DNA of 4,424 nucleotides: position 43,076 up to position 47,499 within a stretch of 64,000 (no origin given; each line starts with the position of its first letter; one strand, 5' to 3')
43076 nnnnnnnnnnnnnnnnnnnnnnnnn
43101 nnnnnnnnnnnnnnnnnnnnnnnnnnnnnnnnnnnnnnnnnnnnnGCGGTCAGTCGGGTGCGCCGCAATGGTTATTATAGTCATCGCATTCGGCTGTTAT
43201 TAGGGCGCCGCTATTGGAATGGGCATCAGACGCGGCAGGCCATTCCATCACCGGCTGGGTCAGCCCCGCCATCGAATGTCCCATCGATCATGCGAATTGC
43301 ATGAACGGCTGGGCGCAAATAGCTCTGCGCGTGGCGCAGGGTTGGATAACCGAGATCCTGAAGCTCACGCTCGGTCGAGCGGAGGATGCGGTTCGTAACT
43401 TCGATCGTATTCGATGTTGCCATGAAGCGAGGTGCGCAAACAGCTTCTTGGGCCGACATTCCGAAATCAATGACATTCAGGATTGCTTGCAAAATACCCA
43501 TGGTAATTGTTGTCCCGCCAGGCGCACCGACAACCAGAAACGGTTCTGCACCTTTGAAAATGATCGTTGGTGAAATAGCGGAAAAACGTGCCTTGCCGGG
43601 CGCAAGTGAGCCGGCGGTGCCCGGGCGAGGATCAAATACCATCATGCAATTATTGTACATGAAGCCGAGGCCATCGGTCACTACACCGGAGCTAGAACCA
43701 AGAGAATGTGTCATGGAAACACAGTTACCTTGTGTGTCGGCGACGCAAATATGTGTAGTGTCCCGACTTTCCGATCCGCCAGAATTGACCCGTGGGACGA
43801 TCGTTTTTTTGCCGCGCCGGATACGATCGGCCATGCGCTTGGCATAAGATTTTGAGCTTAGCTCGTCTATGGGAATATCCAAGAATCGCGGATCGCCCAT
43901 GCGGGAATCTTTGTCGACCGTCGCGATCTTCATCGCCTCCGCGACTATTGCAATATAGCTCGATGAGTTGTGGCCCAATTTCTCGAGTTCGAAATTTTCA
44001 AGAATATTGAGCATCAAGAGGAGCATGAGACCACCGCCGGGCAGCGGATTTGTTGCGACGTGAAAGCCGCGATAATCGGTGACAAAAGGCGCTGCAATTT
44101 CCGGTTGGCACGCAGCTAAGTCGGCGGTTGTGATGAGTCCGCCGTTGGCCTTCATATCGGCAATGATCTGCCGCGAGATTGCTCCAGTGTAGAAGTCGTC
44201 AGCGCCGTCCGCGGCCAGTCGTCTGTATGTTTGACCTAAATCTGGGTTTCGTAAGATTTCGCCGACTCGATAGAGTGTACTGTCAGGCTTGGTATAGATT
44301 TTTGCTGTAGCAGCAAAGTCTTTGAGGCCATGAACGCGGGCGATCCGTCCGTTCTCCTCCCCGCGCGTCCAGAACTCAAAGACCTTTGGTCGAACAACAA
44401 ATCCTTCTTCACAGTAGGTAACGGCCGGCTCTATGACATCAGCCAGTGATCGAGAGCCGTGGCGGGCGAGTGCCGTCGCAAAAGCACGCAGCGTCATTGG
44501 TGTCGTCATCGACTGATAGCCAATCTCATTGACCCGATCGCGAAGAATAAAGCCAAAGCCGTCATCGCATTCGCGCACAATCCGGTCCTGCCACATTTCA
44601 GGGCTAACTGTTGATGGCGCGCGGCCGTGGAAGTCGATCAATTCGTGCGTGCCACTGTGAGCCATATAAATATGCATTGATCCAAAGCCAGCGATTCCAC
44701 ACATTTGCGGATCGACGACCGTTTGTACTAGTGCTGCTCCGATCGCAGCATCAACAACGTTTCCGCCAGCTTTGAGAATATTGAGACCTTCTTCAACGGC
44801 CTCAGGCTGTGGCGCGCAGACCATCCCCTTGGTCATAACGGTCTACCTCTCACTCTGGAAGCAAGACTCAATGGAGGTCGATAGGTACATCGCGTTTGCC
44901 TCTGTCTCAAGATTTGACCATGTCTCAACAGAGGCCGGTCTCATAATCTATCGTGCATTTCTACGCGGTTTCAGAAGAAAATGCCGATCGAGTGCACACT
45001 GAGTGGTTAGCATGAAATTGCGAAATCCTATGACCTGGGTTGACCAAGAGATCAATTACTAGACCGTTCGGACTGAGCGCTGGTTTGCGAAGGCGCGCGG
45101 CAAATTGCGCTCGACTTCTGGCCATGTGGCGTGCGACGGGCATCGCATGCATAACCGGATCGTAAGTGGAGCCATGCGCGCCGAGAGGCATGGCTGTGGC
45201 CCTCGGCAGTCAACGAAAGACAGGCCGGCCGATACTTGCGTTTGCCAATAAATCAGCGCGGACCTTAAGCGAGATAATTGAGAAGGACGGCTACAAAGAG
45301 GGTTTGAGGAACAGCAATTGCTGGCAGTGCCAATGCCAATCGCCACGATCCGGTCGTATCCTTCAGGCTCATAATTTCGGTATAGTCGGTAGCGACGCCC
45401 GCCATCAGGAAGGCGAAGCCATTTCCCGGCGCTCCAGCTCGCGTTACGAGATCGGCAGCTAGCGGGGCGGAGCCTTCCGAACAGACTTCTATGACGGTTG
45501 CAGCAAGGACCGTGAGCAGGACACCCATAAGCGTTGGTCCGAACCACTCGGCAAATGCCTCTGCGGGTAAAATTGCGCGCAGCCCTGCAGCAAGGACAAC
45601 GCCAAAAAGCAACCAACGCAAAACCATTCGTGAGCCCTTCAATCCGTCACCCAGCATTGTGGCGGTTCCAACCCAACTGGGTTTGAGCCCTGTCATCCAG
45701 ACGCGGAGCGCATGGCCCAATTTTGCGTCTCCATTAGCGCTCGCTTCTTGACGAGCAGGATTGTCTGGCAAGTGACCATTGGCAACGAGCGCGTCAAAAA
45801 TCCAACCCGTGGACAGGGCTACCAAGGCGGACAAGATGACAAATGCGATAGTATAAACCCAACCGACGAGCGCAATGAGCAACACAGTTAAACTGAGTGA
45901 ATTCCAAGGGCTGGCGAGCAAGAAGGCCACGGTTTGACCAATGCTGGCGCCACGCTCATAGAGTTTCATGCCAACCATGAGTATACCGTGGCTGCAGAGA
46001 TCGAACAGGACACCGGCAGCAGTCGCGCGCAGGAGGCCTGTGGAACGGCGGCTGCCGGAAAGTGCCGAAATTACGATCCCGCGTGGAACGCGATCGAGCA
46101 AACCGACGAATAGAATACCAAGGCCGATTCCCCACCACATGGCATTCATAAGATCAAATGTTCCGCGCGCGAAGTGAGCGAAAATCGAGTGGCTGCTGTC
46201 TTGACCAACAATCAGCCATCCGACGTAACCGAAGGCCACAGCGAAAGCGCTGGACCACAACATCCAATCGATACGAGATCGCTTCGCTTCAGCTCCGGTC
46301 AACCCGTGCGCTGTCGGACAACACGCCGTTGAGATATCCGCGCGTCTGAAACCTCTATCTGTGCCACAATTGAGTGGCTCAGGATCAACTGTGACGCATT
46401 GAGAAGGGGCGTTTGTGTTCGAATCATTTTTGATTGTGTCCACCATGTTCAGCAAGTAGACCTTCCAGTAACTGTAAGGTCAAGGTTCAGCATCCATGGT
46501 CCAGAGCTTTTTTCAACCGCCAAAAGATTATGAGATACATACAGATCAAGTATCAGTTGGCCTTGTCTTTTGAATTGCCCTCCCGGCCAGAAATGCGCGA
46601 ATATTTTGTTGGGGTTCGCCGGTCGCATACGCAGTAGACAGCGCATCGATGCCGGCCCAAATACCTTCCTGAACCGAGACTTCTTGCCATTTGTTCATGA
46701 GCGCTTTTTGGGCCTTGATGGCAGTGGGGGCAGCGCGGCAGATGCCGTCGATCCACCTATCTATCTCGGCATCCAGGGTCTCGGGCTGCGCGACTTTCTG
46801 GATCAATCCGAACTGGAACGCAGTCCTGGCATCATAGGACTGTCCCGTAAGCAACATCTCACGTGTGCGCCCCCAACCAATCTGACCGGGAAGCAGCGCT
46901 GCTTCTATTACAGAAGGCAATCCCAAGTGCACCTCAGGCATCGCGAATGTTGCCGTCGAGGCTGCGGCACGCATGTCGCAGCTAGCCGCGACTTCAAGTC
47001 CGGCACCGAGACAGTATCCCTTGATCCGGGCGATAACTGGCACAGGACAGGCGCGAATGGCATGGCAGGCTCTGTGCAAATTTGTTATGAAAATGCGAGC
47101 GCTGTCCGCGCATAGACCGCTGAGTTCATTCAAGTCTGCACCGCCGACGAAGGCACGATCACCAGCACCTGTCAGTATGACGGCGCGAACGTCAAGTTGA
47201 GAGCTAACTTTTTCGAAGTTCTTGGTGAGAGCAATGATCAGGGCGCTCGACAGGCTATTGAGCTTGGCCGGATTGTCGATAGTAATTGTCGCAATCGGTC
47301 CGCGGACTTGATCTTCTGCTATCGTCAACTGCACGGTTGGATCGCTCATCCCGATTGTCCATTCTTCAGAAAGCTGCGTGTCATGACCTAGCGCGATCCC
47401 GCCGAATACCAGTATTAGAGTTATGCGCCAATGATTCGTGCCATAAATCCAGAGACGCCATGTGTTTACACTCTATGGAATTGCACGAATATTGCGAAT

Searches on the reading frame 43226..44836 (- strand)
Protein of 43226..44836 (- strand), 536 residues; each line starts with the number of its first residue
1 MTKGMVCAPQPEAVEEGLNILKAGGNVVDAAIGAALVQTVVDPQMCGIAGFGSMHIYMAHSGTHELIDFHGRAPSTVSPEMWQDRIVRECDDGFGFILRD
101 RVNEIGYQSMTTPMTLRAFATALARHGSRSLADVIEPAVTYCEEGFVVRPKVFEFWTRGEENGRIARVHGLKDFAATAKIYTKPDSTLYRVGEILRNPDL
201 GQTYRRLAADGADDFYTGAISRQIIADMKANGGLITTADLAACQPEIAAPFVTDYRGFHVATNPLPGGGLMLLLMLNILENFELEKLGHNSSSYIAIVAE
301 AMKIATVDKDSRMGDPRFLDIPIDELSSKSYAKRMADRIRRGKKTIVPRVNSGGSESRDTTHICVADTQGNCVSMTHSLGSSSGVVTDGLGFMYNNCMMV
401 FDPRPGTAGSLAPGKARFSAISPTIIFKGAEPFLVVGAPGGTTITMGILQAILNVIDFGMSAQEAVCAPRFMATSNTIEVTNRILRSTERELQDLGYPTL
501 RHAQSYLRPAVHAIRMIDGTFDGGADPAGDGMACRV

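Call 24: search_protein_families(library=pfam, proteins=[window:43226-44836:-], max_evalue=0.0001)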
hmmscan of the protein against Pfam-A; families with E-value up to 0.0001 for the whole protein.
window:43226-44836:- (536 aa): 1 family
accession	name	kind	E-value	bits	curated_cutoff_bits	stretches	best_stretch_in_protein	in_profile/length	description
PF01019.26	G_glu_transpept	-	5.6e-120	402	27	1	19-531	2-512/512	Gamma-glutamyltranspeptidase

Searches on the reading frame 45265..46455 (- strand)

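Call 24: search_protein_families(library=pfam, proteins=[window:45265-46455:-], max_evalue=0.0001)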
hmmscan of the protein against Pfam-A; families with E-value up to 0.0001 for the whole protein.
window:45265-46455:- (396 aa): 1 family
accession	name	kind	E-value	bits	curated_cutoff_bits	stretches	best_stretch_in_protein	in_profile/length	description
PF03773.19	ArsP_1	-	1.1e-27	97.4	32.3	1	105-390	15-291/294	Predicted permease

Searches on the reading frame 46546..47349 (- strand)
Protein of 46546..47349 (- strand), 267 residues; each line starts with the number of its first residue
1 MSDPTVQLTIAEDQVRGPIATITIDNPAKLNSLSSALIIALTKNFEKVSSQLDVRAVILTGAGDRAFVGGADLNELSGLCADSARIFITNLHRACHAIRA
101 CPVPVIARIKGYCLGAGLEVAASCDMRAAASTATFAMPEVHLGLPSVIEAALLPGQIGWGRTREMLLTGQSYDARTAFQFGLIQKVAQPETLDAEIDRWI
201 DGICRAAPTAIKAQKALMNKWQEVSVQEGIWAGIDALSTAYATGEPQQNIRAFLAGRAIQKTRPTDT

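Call 24: search_protein_families(library=pfam, proteins=[window:46546-47349:-], max_evalue=0.0001)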
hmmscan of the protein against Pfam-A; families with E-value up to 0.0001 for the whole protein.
window:46546-47349:- (267 aa): 2 families
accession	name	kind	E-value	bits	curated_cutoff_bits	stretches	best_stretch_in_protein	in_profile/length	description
PF00378.25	ECH_1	-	4.2e-43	147.9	27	1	18-254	5-241/251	Enoyl-CoA hydratase/isomerase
PF16113.10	ECH_2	-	4e-27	96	27.2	1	20-194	2-179/335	Enoyl-CoA hydratase/isomerase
